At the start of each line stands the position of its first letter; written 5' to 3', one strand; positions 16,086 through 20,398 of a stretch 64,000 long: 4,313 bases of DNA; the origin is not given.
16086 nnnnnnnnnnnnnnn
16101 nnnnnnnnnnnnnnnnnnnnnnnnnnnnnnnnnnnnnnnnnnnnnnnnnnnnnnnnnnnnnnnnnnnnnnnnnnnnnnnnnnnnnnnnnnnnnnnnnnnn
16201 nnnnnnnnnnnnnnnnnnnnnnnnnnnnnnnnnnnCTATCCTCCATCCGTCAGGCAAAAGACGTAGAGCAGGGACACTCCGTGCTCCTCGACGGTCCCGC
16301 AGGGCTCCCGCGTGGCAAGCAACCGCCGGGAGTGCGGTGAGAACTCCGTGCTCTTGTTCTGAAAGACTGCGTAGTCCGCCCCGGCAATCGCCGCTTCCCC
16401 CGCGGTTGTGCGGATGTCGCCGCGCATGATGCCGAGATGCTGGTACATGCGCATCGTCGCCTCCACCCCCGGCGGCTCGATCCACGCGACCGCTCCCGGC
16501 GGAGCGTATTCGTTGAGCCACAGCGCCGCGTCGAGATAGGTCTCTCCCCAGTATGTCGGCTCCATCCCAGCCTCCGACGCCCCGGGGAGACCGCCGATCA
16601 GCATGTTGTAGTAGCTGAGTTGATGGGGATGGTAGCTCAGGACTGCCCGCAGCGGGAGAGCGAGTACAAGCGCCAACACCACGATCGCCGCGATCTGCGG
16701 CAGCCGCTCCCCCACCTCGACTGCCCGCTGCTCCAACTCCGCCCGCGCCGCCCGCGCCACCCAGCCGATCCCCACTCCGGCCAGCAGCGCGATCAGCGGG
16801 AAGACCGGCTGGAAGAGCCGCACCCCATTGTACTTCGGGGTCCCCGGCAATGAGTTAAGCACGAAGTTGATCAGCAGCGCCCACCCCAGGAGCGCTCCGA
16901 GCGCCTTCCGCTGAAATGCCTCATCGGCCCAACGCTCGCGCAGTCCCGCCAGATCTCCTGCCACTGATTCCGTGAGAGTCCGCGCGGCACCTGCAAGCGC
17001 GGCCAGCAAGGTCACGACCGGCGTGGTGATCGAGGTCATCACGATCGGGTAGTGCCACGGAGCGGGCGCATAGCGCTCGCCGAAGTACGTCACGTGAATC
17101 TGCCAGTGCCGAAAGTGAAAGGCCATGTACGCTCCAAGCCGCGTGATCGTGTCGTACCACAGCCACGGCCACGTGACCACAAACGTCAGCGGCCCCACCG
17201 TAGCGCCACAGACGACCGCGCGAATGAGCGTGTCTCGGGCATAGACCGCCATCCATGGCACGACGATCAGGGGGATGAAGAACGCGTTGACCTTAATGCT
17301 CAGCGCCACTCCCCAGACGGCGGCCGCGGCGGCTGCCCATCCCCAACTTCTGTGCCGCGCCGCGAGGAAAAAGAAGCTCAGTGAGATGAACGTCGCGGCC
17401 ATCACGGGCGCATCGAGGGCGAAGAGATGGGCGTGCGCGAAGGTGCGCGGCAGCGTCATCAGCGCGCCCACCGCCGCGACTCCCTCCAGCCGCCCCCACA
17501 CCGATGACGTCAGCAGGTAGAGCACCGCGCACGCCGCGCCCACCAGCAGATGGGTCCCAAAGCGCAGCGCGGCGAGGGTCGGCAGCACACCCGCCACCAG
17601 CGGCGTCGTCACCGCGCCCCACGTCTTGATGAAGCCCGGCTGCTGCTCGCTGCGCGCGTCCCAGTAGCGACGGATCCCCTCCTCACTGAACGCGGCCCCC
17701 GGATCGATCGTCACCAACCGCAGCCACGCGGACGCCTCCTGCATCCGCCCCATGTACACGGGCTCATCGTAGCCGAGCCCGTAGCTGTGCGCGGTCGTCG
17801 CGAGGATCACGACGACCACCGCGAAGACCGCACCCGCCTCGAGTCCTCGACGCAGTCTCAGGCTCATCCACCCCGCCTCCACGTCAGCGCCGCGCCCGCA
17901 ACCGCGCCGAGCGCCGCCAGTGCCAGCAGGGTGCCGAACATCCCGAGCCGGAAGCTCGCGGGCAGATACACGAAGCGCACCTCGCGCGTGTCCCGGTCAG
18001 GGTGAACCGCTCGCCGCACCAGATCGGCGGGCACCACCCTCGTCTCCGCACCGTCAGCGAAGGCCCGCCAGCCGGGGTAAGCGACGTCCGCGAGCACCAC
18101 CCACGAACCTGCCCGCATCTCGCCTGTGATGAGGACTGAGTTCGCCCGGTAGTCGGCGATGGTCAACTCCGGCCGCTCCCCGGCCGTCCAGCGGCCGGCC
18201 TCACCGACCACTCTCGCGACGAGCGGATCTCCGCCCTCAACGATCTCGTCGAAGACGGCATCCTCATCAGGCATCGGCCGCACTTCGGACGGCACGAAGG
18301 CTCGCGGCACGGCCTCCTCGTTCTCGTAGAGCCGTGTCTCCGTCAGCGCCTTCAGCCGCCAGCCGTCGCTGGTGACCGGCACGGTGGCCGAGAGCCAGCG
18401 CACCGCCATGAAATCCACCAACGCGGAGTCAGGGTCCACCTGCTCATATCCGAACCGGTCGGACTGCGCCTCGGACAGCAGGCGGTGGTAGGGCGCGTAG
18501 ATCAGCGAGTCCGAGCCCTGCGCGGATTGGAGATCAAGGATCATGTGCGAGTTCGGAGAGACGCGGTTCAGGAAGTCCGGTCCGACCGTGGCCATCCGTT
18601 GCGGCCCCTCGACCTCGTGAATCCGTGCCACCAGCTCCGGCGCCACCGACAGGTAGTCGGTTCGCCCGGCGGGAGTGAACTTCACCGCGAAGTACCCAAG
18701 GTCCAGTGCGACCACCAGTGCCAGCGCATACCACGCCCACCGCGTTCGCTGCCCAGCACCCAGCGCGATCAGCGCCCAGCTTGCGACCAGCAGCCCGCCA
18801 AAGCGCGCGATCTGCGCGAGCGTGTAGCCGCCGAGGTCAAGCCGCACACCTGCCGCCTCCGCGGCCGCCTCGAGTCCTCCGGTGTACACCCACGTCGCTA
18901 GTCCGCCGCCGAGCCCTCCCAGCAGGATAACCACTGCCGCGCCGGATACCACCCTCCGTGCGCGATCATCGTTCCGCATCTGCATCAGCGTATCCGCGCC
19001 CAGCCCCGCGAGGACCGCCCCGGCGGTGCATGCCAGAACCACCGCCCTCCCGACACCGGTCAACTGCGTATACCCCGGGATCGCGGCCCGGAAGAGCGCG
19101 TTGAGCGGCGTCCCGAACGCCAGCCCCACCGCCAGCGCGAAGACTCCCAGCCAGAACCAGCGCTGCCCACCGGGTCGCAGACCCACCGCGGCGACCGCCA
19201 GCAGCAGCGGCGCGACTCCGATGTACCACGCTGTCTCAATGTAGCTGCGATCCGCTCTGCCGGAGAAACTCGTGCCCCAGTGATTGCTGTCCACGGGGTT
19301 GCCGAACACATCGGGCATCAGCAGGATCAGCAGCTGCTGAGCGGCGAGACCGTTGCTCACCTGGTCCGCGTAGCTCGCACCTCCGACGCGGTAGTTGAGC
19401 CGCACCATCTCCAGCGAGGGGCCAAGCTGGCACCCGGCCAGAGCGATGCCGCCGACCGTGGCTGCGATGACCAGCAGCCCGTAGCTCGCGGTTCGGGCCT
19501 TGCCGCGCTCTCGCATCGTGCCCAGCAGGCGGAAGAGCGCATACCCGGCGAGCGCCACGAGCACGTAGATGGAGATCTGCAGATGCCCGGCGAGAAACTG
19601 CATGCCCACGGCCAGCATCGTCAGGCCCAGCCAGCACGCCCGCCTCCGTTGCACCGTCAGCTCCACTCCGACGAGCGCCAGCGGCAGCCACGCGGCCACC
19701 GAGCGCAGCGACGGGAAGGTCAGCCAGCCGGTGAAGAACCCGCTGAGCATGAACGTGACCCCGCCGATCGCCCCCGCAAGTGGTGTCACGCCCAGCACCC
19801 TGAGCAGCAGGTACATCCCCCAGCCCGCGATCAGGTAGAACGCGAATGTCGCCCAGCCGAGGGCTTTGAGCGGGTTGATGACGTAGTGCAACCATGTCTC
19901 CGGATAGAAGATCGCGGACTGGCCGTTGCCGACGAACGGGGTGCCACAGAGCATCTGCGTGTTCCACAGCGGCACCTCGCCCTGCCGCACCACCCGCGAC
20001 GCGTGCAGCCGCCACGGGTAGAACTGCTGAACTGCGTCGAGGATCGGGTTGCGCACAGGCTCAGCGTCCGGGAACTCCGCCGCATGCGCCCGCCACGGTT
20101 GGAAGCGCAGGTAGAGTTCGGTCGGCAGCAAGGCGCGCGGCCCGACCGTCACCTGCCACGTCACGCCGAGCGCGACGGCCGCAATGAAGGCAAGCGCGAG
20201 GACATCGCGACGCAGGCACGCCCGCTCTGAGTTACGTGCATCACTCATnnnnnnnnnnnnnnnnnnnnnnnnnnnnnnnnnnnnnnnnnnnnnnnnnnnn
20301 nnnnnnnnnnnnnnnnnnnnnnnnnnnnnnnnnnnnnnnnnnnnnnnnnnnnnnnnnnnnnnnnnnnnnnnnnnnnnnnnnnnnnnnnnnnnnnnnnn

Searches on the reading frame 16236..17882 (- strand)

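Call 4: search_protein_families(library=pfam, proteins=[window:16236-17882:-], max_evalue=0.01)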
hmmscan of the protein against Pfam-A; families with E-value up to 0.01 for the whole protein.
window:16236-17882:- (548 aa): 1 family
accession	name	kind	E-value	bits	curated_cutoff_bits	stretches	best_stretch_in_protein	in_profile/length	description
PF13231.12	PMT_2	-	1.8e-06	28.7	26.1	1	103-243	21-160/160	Dolichyl-phosphate-mannose-protein mannosyltransferase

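Call 5: search_protein_families(library=ncbifam, proteins=[window:16236-17882:-], max_evalue=0.01)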
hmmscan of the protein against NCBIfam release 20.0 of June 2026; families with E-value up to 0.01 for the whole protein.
window:16236-17882:- (548 aa): 0 families

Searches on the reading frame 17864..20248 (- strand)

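Call 4: search_protein_families(library=pfam, proteins=[window:17864-20248:-], max_evalue=0.01)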
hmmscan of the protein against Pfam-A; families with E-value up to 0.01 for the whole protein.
window:17864-20248:- (794 aa): 1 family
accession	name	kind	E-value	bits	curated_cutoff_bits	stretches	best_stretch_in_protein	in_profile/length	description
PF24677.1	DUF7657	-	0.00032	20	26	1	110-270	94-257/401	Domain of unknown function (DUF7657)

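Call 5: search_protein_families(library=ncbifam, proteins=[window:17864-20248:-], max_evalue=0.01)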
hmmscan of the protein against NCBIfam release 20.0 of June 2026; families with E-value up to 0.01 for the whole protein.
window:17864-20248:- (794 aa): 0 families
